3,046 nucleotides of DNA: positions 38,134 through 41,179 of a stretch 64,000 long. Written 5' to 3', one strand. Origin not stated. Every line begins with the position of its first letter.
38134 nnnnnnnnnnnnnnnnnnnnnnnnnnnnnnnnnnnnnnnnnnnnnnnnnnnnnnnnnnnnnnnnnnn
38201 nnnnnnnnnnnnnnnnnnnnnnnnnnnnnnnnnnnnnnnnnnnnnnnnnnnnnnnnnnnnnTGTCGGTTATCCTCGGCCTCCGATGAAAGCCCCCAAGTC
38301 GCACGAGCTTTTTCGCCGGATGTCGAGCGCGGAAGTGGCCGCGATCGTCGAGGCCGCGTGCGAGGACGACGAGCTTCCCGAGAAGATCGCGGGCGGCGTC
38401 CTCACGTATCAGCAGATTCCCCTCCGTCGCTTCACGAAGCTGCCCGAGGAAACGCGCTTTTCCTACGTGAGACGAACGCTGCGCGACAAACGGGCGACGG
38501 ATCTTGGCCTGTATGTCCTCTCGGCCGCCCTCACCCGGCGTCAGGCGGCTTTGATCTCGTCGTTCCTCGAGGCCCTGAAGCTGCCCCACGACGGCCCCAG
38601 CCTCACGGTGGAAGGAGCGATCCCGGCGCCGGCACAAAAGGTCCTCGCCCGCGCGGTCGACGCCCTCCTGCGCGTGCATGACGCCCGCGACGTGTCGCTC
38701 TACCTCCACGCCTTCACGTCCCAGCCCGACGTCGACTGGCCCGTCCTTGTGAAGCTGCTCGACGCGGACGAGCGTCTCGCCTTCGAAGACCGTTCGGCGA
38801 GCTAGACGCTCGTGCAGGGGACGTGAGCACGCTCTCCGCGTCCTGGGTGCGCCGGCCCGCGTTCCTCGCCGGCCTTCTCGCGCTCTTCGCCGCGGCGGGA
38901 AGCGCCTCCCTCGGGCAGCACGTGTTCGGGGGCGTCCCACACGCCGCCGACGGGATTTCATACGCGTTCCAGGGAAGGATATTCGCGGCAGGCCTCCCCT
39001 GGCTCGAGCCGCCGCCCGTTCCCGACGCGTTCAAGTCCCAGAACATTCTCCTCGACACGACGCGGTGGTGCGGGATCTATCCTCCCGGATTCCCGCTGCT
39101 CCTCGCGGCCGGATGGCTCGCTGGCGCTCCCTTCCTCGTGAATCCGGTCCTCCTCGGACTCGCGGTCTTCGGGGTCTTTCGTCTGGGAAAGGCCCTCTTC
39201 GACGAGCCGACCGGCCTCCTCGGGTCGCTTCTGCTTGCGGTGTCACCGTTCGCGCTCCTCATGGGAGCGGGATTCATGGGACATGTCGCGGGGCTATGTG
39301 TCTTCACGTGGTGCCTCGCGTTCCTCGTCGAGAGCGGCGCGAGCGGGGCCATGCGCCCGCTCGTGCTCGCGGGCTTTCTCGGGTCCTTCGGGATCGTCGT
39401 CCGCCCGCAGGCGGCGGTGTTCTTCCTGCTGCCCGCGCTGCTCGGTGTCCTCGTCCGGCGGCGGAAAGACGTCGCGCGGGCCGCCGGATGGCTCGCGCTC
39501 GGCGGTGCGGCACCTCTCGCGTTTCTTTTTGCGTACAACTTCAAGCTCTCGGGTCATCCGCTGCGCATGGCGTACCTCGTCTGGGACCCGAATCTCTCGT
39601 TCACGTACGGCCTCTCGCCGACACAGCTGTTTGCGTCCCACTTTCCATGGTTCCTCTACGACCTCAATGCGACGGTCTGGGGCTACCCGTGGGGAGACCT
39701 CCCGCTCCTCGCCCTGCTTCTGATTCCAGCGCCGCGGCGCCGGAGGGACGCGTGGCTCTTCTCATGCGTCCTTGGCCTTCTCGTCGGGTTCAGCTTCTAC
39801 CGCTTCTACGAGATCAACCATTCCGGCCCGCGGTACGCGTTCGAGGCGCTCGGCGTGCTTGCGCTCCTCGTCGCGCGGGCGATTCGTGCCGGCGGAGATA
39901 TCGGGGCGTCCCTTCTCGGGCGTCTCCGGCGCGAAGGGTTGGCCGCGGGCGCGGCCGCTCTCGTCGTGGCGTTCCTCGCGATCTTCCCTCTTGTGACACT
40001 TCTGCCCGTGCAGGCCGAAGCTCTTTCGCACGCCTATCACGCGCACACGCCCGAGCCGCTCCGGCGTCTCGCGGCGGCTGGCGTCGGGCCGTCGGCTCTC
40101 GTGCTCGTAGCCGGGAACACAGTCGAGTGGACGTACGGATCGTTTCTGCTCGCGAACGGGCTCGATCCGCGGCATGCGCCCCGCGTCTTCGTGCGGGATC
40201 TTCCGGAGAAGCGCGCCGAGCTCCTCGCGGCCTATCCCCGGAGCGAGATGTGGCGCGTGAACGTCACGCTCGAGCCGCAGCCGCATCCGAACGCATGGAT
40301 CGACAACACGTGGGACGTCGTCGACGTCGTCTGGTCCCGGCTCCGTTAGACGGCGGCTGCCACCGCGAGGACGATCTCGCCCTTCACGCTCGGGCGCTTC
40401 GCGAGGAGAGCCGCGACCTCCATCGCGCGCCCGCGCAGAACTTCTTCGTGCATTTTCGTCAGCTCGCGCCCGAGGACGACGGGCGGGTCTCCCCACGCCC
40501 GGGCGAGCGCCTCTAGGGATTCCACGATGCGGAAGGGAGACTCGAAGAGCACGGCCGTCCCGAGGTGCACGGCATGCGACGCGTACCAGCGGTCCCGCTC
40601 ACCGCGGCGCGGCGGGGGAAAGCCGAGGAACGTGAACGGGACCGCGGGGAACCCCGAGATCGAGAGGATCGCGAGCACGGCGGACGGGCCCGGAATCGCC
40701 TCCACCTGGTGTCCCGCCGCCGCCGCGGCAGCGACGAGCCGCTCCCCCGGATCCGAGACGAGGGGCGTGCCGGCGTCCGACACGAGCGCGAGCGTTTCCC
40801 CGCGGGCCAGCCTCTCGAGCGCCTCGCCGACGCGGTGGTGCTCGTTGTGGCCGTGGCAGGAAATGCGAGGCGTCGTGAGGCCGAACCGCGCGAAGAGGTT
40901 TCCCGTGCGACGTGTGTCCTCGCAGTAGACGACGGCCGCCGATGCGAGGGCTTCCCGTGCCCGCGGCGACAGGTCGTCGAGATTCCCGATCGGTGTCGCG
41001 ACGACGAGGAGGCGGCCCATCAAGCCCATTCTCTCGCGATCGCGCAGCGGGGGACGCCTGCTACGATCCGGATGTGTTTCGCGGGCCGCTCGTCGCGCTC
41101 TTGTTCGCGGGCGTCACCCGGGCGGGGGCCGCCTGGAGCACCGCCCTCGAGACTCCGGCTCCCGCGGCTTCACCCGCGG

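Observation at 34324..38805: Translationally coupled SNF2 helicase -> SWIM zinc-finger cassette with a divergent orphan gene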

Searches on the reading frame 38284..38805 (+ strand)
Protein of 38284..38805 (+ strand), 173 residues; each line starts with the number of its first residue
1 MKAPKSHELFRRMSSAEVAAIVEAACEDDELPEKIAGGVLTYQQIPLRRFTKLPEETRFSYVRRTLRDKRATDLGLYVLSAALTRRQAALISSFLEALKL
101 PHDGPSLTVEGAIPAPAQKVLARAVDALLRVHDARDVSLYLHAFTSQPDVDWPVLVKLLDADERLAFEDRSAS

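Call 7: search_protein_families(library=pfam, proteins=[window:38284-38805:+], max_evalue=0.01)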
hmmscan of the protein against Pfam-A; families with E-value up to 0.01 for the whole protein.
window:38284-38805:+ (173 aa): 0 families

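Call 8: search_protein_families(library=padloc, proteins=[window:38284-38805:+], max_evalue=0.01)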
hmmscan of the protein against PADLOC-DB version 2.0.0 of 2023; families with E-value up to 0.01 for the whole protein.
window:38284-38805:+ (173 aa): 0 families

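Call 9: search_protein_families(library=ncbifam, proteins=[window:38284-38805:+], max_evalue=1)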
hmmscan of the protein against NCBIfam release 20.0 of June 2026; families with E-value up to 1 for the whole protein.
window:38284-38805:+ (173 aa): 1 family
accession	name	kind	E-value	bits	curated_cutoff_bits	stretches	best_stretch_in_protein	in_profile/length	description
NF007917.1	PRK10632.1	equivalog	0.072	12.2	425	1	99-149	113-163/303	HTH-type transcriptional activator AaeR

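Call 10: search_protein_families(library=pfam, proteins=[window:38284-38805:+], max_evalue=10)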
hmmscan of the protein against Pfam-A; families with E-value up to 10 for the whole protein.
window:38284-38805:+ (173 aa): 0 families

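Call 22: find_homologous_proteins(query=window:38284-38805:+)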
Query window:38284-38805:+ (173 aa): 186 proteins with E <= 0.001 among 1450 candidates; the best 120 are listed.
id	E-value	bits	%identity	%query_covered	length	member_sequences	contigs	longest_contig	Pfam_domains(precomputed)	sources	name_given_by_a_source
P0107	1.3e-95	336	92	100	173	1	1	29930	-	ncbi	ncbi:MAG: hypothetical protein ABI584_09605 [Acidobacteriota bacterium]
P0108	1.9e-95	335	91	100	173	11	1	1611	-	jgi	jgi:hypothetical protein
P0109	2.5e-95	335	91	100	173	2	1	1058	-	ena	-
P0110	1.6e-94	332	92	100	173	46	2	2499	-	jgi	jgi:hypothetical protein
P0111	2.1e-93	328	91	100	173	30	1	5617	-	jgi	jgi:hypothetical protein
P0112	5.5e-91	321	88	100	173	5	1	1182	-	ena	-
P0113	1.8e-90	319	87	99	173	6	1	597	-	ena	-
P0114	2.6e-88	312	85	100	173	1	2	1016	-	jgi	jgi:hypothetical protein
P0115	1.5e-87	309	84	100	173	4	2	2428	-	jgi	jgi:hypothetical protein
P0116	6.4e-87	307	84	100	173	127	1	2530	-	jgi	jgi:hypothetical protein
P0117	1.1e-86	307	84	100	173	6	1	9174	-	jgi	jgi:hypothetical protein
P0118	3.7e-86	305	83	100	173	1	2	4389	-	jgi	jgi:hypothetical protein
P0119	5.7e-86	304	84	99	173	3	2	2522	-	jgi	jgi:hypothetical protein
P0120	6.1e-86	304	83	100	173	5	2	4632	-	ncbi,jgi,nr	ncbi:MAG TPA: hypothetical protein VKS23_00600 [Thermoanaerobaculia bacterium]|jgi:hypothetical prot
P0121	1.3e-85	303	82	100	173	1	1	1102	-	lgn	-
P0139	1.7e-73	264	73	99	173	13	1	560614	-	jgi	jgi:hypothetical protein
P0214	6.4e-60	220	62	97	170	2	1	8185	-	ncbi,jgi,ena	-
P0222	5.5e-59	217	61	97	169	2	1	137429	-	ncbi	-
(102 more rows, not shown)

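Call 50: search_solved_structures(query=A5, max_evalue=10)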
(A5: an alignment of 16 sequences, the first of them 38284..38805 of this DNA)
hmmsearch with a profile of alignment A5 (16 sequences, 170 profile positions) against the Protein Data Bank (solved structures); distinct sequences matched with E-value up to 10: 7.
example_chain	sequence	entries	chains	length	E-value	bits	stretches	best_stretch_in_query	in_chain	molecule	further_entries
3vdy_A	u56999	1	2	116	0.47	13.3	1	19-83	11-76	Single-stranded DNA-binding protein ssbB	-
4aie_A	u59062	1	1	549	0.5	13.2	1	116-153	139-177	GLUCAN 1,6-ALPHA-GLUCOSIDASE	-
2j4r_A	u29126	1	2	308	0.71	12.7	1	29-69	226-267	EXOPOLYPHOSPHATASE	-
1t6c_A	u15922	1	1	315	0.73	12.6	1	29-69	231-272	exopolyphosphatase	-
1t6d_A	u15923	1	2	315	0.74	12.6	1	29-69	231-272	exopolyphosphatase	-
7p01_A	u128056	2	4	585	0.75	12.6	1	129-165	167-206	BaAG2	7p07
1vpl_A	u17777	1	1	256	1.3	11.8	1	9-45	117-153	ABC transporter, ATP-binding protein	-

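Call 80: find_encoding_contigs(protein=P0222, flank=6000, max_places=1)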
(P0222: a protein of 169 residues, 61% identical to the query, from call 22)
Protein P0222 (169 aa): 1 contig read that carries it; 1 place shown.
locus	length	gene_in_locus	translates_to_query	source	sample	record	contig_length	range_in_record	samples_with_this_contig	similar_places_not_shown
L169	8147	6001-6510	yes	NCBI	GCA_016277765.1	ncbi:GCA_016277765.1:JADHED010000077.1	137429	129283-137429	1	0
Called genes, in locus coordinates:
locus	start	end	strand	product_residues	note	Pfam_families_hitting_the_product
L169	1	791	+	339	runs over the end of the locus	PF00070:Pyr_redox (faint), PF00890:FAD_binding_2 (faint), PF01266:DAO (faint), PF03486:HI0933_like (faint), PF07992:Pyr_redox_2, PF12831:FAD_oxidored (faint), PF13738:Pyr_redox_3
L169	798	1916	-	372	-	PF00365:PFK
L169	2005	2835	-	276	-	-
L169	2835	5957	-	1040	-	PF12419:DUF3670, PF00176:SNF2-rel_dom, PF00271:Helicase_C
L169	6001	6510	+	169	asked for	-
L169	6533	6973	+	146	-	PF11969:DcpS_C, PF01230:HIT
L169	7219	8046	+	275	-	PF13349:DUF4097 (weak)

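Call 81: find_encoding_contigs(protein=P0139, flank=6000, max_places=1)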
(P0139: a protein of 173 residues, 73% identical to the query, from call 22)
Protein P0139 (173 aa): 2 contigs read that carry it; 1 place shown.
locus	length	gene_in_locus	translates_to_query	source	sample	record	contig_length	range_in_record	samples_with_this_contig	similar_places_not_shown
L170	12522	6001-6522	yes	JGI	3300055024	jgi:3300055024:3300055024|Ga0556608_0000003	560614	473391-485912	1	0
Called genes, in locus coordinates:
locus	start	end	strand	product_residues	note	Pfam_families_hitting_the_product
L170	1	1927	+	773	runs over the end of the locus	PF26549:Tricorn_N (faint), PF01738:DLH, PF02129:Peptidase_S15 (faint), PF20434:BD-FAE, PF00326:Peptidase_S9, PF12146:Hydrolase_4 (faint), PF12697:Abhydrolase_6 (weak)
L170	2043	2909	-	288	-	-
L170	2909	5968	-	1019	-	PF12419:DUF3670, PF00176:SNF2-rel_dom, PF00271:Helicase_C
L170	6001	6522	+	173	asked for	-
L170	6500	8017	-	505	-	PF13231:PMT_2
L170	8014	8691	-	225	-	PF00590:TP_methylase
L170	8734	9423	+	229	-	-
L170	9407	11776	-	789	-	PF01464:SLT, PF27553:SLT_superhelical (weak)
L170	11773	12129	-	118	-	PF11969:DcpS_C, PF01230:HIT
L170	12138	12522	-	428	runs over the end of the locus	PF00275:EPSP_synthase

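Call 82: find_encoding_contigs(protein=P0214, flank=6000, max_places=1)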
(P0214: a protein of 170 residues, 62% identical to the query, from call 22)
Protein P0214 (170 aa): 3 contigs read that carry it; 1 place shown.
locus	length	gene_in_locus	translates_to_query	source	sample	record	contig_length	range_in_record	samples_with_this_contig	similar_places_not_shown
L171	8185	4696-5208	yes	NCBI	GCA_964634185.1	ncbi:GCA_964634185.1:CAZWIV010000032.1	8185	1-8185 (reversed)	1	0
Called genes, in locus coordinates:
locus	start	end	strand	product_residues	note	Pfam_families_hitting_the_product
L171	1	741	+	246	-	?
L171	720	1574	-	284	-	-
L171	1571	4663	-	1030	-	PF12419:DUF3670, PF00176:SNF2-rel_dom, PF00271:Helicase_C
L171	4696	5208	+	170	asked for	-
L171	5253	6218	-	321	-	PF01797:Y1_Tnp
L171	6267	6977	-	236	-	PF00590:TP_methylase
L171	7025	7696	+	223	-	PF09312:SurA_N (weak)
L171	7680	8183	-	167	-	?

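Call 85: search_protein_families(library=phrogs, proteins=[window:38284-38805:+], max_evalue=0.01)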
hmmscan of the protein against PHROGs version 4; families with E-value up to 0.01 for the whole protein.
window:38284-38805:+ (173 aa): 0 families

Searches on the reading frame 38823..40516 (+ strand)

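Call 7: search_protein_families(library=pfam, proteins=[window:38823-40349:+, window:39065-40516:+], max_evalue=0.01)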
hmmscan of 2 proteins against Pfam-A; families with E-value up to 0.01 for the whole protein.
window:38823-40349:+ (508 aa): 1 family
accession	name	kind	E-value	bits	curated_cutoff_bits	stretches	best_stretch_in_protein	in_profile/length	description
PF13231.12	PMT_2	-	5.1e-07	30.5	26.1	1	108-228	29-149/160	Dolichyl-phosphate-mannose-protein mannosyltransferase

window:39065-40516:+ (483 aa): 0 families

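Call 8: search_protein_families(library=padloc, proteins=[window:38823-40349:+, window:39065-40516:+], max_evalue=0.01)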
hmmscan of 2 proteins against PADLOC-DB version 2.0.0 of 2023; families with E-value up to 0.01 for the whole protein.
window:38823-40349:+ (508 aa): 0 families

window:39065-40516:+ (483 aa): 0 families

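Call 9: search_protein_families(library=ncbifam, proteins=[window:38823-40349:+], max_evalue=1)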
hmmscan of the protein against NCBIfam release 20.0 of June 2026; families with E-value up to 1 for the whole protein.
window:38823-40349:+ (508 aa): 2 families
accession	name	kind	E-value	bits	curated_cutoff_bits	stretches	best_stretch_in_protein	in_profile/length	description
NF047440.1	LA3751_2_3_fam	subfamily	3.6e-12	45.9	200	1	79-350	74-350/460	LA_3751/LA_3752 family putative glycosyltransferase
TIGR04154.1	archaeo_STT3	subfamily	0.0036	15.7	450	1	106-157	101-154/831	oligosaccharyl transferase, archaeosortase A system-associated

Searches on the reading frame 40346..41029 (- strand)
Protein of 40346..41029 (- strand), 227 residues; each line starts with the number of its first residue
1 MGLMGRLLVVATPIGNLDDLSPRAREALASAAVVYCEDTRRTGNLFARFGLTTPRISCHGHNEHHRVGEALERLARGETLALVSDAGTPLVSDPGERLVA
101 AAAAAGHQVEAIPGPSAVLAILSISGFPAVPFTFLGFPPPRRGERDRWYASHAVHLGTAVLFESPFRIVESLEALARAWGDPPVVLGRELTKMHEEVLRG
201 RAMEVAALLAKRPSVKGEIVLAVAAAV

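Call 74: search_protein_families(library=pfam, proteins=[window:40346-41029:-], max_evalue=0.001)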
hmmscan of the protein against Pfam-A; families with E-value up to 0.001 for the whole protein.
window:40346-41029:- (227 aa): 1 family
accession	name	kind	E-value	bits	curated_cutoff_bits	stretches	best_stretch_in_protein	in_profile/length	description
PF00590.25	TP_methylase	-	6.7e-31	108.3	27.8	1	7-205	2-211/212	Tetrapyrrole (Corrin/Porphyrin) Methylases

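Call 75: search_protein_families(library=padloc, proteins=[window:40346-41029:-], max_evalue=0.001)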
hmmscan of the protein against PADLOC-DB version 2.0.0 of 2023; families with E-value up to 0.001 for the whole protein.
window:40346-41029:- (227 aa): 0 families
